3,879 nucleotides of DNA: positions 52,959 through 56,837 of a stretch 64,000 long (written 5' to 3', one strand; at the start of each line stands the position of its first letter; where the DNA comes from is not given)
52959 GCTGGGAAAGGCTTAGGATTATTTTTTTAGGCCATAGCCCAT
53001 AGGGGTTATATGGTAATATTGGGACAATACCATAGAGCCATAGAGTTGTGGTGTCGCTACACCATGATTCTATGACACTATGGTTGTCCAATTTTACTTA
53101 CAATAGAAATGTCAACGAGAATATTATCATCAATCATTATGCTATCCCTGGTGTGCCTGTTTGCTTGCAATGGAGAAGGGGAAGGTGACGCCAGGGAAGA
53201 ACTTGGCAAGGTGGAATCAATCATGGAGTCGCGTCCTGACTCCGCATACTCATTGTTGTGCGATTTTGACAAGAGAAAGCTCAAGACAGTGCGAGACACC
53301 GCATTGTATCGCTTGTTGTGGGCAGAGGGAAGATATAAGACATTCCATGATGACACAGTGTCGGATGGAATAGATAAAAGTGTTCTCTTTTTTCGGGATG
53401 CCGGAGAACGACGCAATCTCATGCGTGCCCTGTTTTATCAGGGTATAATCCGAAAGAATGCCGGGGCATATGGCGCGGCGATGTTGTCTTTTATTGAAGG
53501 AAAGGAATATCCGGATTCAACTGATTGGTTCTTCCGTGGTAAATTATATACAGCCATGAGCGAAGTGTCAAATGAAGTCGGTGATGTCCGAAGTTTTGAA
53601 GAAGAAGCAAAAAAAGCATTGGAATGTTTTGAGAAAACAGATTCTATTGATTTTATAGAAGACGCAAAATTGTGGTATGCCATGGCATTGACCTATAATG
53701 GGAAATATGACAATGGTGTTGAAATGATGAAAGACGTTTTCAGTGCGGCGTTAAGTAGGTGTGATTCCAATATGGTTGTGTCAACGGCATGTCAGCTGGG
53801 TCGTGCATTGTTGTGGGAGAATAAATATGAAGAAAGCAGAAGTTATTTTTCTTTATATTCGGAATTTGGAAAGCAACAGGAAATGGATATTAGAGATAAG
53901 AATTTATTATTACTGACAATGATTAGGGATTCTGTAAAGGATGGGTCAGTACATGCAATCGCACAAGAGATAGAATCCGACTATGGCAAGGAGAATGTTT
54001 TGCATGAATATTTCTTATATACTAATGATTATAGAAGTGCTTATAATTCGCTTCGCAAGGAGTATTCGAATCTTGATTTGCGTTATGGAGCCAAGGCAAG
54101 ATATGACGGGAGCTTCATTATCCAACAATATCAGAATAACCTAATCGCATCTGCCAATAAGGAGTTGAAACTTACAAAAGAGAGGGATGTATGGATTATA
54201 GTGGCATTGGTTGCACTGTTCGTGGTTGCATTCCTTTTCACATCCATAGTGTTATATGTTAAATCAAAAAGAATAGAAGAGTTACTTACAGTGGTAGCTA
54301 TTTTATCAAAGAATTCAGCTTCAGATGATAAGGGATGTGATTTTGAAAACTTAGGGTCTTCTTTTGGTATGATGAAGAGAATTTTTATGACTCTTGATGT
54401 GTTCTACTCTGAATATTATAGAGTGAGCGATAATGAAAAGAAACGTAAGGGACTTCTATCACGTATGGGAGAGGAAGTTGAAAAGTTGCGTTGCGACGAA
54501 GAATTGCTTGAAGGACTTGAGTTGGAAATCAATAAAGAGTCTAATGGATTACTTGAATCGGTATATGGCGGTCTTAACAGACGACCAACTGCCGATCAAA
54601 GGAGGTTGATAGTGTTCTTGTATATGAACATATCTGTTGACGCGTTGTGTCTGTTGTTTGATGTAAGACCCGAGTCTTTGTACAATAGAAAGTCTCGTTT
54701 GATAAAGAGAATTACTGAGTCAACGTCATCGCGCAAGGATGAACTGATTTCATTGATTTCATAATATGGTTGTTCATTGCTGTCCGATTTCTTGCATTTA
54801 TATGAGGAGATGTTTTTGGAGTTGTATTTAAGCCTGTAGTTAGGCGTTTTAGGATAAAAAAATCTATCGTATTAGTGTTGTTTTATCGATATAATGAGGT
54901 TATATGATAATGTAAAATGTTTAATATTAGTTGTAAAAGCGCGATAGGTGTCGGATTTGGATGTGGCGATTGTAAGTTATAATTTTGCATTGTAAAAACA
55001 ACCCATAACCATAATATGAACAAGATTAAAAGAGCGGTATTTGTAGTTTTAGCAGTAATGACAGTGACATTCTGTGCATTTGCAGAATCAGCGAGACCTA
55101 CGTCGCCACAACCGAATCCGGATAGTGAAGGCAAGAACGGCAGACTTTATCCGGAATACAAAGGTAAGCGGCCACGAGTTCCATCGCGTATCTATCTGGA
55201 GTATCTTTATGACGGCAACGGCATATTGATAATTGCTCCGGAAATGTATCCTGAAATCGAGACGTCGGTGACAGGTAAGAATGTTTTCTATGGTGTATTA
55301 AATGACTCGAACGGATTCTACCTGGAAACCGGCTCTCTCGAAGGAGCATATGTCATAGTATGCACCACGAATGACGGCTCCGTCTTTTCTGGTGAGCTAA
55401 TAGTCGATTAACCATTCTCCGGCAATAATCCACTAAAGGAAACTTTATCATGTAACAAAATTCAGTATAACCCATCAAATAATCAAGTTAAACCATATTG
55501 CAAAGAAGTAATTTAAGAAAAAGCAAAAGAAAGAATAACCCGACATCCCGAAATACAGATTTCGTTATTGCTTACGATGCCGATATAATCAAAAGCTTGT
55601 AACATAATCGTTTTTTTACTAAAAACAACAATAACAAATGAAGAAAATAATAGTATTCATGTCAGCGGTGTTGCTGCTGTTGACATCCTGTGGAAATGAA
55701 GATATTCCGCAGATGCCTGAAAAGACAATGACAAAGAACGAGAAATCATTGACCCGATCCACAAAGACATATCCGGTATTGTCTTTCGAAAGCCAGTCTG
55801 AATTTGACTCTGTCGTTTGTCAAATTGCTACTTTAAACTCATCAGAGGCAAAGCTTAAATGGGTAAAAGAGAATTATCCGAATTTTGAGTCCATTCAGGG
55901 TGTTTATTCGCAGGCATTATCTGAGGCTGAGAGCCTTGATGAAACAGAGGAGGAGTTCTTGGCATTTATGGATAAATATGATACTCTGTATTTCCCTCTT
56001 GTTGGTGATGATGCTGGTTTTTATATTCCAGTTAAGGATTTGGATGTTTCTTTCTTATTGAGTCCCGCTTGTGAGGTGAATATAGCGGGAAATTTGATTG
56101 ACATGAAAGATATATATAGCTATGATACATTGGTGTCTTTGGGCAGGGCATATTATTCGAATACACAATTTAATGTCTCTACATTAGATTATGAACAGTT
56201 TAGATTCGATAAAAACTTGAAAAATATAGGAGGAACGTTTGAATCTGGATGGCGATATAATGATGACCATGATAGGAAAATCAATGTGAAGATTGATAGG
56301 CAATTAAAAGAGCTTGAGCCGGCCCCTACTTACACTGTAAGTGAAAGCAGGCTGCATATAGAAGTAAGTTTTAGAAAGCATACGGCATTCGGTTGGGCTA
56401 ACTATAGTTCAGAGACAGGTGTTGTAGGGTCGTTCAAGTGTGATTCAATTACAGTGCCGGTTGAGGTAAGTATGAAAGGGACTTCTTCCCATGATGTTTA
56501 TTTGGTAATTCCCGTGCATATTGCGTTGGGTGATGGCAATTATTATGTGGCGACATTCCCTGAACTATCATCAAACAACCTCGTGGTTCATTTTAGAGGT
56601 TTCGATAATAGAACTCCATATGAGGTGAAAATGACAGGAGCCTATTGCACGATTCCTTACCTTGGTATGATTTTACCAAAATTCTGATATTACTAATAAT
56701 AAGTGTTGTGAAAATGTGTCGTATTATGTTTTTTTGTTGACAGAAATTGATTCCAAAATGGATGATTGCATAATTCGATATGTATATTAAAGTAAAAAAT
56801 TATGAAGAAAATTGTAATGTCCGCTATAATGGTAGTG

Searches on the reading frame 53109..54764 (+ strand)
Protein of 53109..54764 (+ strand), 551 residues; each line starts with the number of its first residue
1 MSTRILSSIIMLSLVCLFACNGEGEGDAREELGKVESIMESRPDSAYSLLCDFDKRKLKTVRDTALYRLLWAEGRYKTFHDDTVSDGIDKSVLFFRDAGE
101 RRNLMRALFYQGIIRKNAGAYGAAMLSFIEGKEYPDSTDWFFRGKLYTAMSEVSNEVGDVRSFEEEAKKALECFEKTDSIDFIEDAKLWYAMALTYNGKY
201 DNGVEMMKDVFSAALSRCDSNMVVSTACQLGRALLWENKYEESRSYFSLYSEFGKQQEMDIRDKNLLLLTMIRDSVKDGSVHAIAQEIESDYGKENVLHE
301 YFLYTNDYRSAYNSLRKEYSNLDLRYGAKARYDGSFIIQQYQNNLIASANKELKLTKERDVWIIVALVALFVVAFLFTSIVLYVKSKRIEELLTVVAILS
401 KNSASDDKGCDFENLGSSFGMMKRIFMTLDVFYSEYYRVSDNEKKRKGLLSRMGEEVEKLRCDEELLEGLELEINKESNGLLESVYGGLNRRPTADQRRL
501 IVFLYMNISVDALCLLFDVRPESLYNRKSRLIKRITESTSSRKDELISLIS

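Call 3: search_protein_families(library=pfam, proteins=[window:53109-54764:+], max_evalue=1)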
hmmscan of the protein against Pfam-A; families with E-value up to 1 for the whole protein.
window:53109-54764:+ (551 aa): 2 families
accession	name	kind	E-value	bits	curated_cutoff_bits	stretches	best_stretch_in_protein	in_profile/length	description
PF13424.12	TPR_12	-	0.0023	18.5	30.1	1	188-247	7-68/77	Tetratricopeptide repeat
PF13174.12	TPR_6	-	0.36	12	26.3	0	185-210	1-26/33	Tetratricopeptide repeat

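Call 4: search_protein_families(library=ncbifam, proteins=[window:53109-54764:+], max_evalue=1)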
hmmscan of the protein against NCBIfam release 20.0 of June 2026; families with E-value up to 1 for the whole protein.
window:53109-54764:+ (551 aa): 2 families
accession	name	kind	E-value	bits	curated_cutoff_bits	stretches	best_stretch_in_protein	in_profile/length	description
NF053779.1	BT3442_fam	equivalog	3.2e-08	32.8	940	1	8-386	6-383/563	BT3442 family protein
NF053520.1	HK_Porph_FimS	equivalog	0.0017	16.7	600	1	159-247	59-147/618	sensor histidine kinase FimS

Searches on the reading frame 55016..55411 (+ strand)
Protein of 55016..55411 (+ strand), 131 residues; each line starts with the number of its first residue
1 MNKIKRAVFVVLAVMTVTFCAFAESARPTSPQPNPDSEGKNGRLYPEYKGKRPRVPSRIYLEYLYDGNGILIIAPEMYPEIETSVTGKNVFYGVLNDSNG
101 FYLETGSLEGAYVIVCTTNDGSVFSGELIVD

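Call 3: search_protein_families(library=pfam, proteins=[window:55016-55411:+], max_evalue=1)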
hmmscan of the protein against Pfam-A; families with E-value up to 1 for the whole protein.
window:55016-55411:+ (131 aa): 0 families

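Call 4: search_protein_families(library=ncbifam, proteins=[window:55016-55411:+], max_evalue=1)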
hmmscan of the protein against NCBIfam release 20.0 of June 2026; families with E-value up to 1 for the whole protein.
window:55016-55411:+ (131 aa): 1 family
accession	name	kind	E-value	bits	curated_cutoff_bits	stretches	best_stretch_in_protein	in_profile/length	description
TIGR04183.1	Por_Secre_tail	domain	0.076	13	23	1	83-129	26-70/72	T9SS type A sorting domain-containing protein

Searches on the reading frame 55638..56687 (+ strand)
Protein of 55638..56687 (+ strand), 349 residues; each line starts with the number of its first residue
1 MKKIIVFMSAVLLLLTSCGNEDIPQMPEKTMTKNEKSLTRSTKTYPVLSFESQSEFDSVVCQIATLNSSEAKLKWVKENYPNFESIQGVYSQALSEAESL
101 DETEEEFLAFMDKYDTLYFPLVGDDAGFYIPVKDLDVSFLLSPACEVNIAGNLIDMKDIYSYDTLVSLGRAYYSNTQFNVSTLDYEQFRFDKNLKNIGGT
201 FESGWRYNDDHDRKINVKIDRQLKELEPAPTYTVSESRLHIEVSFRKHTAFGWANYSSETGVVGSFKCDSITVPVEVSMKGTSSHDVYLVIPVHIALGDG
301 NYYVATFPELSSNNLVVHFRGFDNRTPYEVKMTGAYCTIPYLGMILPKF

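Call 3: search_protein_families(library=pfam, proteins=[window:55638-56687:+], max_evalue=1)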
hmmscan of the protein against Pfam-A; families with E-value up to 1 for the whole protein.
window:55638-56687:+ (349 aa): 1 family
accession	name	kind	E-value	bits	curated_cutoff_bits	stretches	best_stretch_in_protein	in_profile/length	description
PF25276.1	DUF7870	-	0.04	14.5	27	1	21-99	5-84/174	Domain of unknown function (DUF7870)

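Call 4: search_protein_families(library=ncbifam, proteins=[window:55638-56687:+], max_evalue=1)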
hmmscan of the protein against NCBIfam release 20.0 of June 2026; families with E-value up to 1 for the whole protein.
window:55638-56687:+ (349 aa): 7 families
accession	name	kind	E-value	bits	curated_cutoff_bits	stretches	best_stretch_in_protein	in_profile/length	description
NF058647.1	lipo_LytA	equivalog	0.00025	21.2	110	1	1-36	1-34/107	acidic lipoprotein LytA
NF047408.1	SA0632_fam_LP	equivalog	0.00067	19.3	70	1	1-23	1-23/68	SA0632 family lipoprotein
NF041193.1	lipo_SP0191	subfamily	0.00087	19.4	75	1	1-60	1-52/190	SP0191 family lipoprotein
NF042930.1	EF0163_fam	equivalog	0.0018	17.8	65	1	4-87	2-85/165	EF0163 family protein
NF052634.1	Riean_0653_fam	subfamily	0.0032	18.4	57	1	1-32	1-34/176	Riean_0653 family protein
NF047847.2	SS_mature_LptM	equivalog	0.098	12.8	27.7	1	1-20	1-22/31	LPS translocon maturation chaperone LptM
NF041428.1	TrsH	subfamily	0.14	12.2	150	1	1-40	1-40/149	TrsH/TraH family protein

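Call 53: find_homologous_proteins(query=window:55638-56687:+)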
Query window:55638-56687:+ (349 aa): 14 proteins with E <= 0.001 among 1577 candidates.
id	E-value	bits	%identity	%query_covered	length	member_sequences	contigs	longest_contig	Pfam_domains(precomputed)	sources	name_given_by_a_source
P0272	5.2e-234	794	100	100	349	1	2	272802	-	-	-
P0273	7.2e-150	517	68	98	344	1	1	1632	-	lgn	-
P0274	2.0e-98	348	51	96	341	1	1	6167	-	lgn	-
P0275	3.4e-94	334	55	81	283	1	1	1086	-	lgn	-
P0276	2.3e-89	318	44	100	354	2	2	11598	-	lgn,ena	-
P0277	2.3e-84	302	46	99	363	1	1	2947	-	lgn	-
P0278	1.7e-65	240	39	99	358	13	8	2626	-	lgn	-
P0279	4.0e-65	238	40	98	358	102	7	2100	-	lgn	-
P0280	1.1e-63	234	38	98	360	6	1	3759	-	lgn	-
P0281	3.4e-63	232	38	97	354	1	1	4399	-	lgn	-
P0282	1.1e-57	214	36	100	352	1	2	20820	-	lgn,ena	-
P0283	2.1e-49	187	32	99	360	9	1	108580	-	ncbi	-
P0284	2.0e-48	183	37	87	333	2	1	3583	-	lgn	-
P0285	1.6e-45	174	31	97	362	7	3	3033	-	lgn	-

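Call 56: search_solved_structures(query=A4, max_evalue=10)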
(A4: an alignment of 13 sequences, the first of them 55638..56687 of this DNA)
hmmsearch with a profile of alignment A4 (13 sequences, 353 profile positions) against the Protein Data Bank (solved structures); distinct sequences matched with E-value up to 10: 3.
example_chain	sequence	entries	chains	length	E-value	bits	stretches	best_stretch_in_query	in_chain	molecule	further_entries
4lb8_A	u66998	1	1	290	0.00085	21.8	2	24-165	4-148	Uncharacterized protein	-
2aiz_P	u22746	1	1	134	0.24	13.7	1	112-156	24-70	Outer membrane protein P6 (Fragment)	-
6lr1_A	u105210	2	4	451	2.4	10.4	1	190-229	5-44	Hexachlorobenzene oxidative dehalogenase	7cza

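Call 63: predict_structure(alignment_id=A4)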
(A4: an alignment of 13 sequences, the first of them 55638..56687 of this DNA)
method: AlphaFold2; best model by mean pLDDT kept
length: 349 residues; sequences in the alignment: 13
mean_pLDDT: 78.0   pTM: 0.48
mean pLDDT of the five models: 78.0, 77.8, 77.8, 76.5, 75.7
residues with pLDDT >= 90: 138; 70-90: 130; 50-70: 30; < 50: 51
segments of 3 or more residues with pLDDT < 50: 1-42, 174-181
pLDDT, mean of each block of 10 residues (from residue 1): 36 34 32 32 79 91 88 95 94 84 79 86 67 91 95 89 66 44 73 89 89 91 80 87 87 80 92 92 89 76 84 92 84 87 79
secondary structure, 60 per line:
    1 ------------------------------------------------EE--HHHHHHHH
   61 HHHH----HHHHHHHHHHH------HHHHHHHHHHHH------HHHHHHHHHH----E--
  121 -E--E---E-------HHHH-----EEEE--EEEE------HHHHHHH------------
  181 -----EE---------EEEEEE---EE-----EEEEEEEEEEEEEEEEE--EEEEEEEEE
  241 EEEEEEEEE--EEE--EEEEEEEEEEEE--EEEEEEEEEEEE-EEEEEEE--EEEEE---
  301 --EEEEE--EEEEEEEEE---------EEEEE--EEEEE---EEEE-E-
elements in order: H53-64 H69-79 H86-97 H104-113 H137-140 E146-149 E152-155 H162-168 E197-202 E213-229 E232-249 E252-254 E257-268 E271-282 E284-290 E293-297 E303-307 E310-318 E328-332 E335-339 E343-346

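Call 66: fold_search(model_id=the predicted structure, library=pdb)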
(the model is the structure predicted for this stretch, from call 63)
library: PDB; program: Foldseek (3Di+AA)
matches with E <= 10: 807; with E <= 0.001: 1
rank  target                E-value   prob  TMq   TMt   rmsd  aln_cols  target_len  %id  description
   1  4lb8                  6.4e-13  1.00  0.31  0.39  18.5       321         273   13  Crystal structure of a DUF4848 family protein (BT3222) from Bacteroides thetaiotaomicron VPI-5482 at 2.49 A resolution (released 2013-07-10)
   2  8va3_B                2.1e-03  0.72  0.16  0.08  14.7       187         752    9  Crystal structure of CapGH3b enzyme retrieved from capybara gut metagenome (released 2024-10-23)
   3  1tza_A                2.7e-03  0.94  0.17  0.35   8.1       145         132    7  X-ray structure of Northeast Structural Genomics Consortium target SoR45 (released 2004-07-27)
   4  3abz_A                3.1e-03  0.60  0.13  0.07  13.2       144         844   14  Crystal structure of Se-Met labeled Beta-glucosidase from Kluyveromyces marxianus (released 2010-08-11)
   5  3ac0_A                4.9e-03  0.60  0.13  0.07  12.4       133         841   14  Crystal structure of Beta-glucosidase from Kluyveromyces marxianus in complex with glucose (released 2010-08-11)
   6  5hdw                  6.9e-03  0.69  0.18  0.33   7.6       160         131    8  ApaG Domain of FBxo3 (released 2016-04-06)
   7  3abz_D                6.9e-03  0.30  0.13  0.07  18.1       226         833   13  Crystal structure of Se-Met labeled Beta-glucosidase from Kluyveromyces marxianus (released 2010-08-11)
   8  1uun_A                8.6e-03  0.41  0.13  0.20  17.3       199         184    8  Main porin from Mycobacterium smegmatis (MspA) (released 2004-02-26)
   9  3ac0_B                9.1e-03  0.87  0.15  0.07   8.3       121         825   14  Crystal structure of Beta-glucosidase from Kluyveromyces marxianus in complex with glucose (released 2010-08-11)
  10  8va3_A                9.1e-03  0.69  0.15  0.08  10.7       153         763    8  Crystal structure of CapGH3b enzyme retrieved from capybara gut metagenome (released 2024-10-23)
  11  2v9u_A                1.0e-02  0.80  0.15  0.32   9.7       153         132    9  Rim domain of main porin from Mycobacteria smegmatis (released 2008-01-15)
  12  3eif                  1.1e-02  0.66  0.12  0.06   8.9       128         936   12  1.9 angstrom crystal structure of the active form of the C5a peptidase from Streptococcus pyogenes (ScpA) (released 2009-02-24)
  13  3o0l_A                1.4e-02  0.51  0.14  0.32  11.3       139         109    9  Crystal structure of a Pfam DUF1425 family member (Shew_1734) from Shewanella sp. pv-4 at 1.81 a resolution (released 2010-08-04)
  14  3abz_B                1.5e-02  0.51  0.14  0.07  11.3       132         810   15  Crystal structure of Se-Met labeled Beta-glucosidase from Kluyveromyces marxianus (released 2010-08-11)
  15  9ijr_C                1.5e-02  0.47  0.17  0.17   9.6       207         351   14  Cryo-EM structure of the orphan GPR52 beta-arrestin 1 complex bound to ligand c17 (released 2025-09-03)
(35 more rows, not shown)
